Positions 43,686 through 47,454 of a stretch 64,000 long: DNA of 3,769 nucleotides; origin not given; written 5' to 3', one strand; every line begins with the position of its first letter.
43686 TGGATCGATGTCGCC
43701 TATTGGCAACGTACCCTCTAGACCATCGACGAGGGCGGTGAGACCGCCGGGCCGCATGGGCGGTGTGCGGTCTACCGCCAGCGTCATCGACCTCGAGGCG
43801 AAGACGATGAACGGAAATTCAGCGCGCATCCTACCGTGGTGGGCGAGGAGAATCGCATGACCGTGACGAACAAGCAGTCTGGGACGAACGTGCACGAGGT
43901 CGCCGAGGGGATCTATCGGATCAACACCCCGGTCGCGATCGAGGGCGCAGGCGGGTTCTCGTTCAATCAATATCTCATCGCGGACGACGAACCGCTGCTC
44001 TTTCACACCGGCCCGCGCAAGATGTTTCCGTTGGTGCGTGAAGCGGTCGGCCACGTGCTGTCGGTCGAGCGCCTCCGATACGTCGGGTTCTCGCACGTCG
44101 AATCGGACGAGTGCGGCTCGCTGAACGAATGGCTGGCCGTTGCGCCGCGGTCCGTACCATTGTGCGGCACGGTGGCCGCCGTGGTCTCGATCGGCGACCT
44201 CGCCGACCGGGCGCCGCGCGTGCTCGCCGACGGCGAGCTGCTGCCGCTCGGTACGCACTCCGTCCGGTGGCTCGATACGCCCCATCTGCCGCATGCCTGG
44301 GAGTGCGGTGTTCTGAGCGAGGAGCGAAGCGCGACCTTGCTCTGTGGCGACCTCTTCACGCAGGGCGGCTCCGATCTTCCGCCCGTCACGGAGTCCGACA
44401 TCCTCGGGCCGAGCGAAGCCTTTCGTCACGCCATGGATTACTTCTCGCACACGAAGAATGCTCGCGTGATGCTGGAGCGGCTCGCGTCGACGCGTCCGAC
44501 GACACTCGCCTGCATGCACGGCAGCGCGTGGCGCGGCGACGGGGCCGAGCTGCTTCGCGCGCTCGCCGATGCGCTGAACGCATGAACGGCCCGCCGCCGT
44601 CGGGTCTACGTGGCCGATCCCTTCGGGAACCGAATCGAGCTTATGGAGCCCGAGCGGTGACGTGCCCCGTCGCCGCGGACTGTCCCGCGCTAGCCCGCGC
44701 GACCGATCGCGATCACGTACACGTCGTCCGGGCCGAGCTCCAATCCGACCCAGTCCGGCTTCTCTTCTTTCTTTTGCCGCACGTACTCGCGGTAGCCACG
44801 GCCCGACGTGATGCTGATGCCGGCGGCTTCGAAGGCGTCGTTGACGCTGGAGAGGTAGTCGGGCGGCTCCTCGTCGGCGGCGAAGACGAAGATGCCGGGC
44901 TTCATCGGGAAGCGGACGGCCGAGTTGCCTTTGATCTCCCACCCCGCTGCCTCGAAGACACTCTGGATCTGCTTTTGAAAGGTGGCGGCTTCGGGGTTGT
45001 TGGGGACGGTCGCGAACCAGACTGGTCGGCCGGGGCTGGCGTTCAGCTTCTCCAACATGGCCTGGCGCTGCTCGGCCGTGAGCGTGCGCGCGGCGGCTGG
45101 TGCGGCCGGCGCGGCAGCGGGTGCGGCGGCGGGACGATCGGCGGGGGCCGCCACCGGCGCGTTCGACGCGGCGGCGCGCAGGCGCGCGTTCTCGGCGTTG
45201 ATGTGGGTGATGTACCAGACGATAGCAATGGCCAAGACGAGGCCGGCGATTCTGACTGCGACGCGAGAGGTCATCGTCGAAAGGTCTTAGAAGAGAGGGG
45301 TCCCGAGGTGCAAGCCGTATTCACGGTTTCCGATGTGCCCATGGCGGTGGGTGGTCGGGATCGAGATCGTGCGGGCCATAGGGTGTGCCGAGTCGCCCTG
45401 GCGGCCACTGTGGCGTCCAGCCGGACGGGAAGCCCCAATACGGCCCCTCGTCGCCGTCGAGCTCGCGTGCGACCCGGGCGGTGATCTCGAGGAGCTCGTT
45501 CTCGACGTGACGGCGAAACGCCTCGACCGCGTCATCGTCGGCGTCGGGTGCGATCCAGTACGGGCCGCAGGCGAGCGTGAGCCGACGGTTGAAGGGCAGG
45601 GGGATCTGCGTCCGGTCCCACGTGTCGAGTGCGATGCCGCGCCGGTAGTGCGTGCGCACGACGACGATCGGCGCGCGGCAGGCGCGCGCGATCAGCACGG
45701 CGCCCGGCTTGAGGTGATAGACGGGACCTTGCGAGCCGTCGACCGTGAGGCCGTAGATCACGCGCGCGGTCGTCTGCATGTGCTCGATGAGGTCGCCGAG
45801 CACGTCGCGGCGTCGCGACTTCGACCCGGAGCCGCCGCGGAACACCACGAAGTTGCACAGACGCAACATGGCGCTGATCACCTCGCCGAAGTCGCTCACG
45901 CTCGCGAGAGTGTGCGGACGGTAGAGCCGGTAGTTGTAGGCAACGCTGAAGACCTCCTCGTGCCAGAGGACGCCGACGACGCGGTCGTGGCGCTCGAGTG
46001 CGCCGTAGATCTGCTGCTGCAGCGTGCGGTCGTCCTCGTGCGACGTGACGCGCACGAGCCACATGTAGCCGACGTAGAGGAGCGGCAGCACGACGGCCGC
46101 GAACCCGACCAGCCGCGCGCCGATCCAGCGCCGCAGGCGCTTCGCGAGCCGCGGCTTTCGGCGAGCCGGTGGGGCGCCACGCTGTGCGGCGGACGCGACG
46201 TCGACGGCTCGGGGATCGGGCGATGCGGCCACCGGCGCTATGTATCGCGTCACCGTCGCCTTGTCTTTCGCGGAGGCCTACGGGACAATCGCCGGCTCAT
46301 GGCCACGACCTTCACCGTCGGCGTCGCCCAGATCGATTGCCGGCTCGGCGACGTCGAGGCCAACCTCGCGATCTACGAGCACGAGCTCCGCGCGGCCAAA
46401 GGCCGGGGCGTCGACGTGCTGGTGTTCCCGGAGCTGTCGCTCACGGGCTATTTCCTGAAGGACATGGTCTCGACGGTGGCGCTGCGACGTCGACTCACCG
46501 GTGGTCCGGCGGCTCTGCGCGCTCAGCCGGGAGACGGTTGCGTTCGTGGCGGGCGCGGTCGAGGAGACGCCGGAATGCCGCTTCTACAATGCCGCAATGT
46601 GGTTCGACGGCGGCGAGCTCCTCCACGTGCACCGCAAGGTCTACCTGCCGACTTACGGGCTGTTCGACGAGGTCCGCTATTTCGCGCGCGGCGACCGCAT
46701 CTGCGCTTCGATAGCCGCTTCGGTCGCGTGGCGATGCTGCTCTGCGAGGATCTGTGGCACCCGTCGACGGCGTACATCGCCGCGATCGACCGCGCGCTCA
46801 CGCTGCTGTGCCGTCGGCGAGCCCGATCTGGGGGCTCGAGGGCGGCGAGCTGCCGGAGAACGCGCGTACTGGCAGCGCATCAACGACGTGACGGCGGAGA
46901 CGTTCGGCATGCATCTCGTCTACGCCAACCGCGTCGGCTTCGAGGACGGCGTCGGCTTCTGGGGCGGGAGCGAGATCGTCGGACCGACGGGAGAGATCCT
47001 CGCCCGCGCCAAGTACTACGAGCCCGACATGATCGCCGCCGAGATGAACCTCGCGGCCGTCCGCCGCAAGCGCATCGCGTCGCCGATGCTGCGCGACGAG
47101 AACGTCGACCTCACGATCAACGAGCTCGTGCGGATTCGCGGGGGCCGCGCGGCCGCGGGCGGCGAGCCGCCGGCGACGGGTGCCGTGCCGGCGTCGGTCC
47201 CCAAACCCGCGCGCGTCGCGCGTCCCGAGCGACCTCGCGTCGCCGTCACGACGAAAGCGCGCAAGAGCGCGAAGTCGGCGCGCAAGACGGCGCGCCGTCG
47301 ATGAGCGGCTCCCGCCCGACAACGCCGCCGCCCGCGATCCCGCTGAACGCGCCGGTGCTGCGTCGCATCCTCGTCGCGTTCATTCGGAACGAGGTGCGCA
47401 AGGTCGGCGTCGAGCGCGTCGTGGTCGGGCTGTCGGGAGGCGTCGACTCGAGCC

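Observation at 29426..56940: Paralogous family of giant secreted proteins built from verbatim-repeated 96-bp units (32-aa four-Cys repeat), attached to different catalytic or adhesive heads and a shared C-terminal module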

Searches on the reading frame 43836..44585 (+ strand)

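Call 26: search_protein_families(library=pfam, proteins=[window:43836-44585:+], max_evalue=0.001)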
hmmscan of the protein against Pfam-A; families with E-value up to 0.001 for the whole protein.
window:43836-44585:+ (249 aa): 1 family
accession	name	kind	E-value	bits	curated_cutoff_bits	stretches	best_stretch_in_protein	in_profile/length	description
PF19583.5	ODP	-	1.2e-11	45.3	27.2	1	42-229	2-194/194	ODP family beta lactamase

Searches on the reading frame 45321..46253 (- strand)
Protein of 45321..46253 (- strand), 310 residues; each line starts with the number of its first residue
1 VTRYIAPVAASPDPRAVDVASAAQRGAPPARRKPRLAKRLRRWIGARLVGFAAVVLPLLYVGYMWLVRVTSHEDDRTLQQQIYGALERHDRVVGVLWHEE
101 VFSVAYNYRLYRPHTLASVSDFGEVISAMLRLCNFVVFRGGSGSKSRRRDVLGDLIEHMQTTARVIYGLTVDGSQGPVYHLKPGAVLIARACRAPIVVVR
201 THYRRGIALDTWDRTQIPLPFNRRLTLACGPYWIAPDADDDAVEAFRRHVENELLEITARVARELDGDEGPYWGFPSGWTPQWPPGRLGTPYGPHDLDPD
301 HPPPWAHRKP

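Call 26: search_protein_families(library=pfam, proteins=[window:45321-46253:-], max_evalue=0.001)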
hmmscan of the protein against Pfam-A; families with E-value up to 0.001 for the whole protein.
window:45321-46253:- (310 aa): 1 family
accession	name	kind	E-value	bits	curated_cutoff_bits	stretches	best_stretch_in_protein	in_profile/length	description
PF04028.18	DUF374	-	9.2e-05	22.4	26.8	1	109-177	4-68/69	Domain of unknown function (DUF374)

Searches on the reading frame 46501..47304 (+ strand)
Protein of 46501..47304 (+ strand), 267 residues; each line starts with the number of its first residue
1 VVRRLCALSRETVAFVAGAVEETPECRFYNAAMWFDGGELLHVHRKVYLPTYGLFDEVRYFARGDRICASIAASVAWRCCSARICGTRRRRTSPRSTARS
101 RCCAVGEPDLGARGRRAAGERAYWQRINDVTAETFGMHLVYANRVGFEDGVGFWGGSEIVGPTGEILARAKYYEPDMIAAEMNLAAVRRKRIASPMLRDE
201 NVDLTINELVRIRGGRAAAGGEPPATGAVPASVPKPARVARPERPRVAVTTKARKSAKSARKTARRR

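Call 26: search_protein_families(library=pfam, proteins=[window:46501-47304:+], max_evalue=0.001)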
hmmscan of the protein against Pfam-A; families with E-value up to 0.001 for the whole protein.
window:46501-47304:+ (267 aa): 1 family
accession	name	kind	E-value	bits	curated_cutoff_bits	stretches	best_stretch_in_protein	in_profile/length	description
PF00795.27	CN_hydrolase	-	2.9e-15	56.7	23.2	1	4-190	66-254/256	Carbon-nitrogen hydrolase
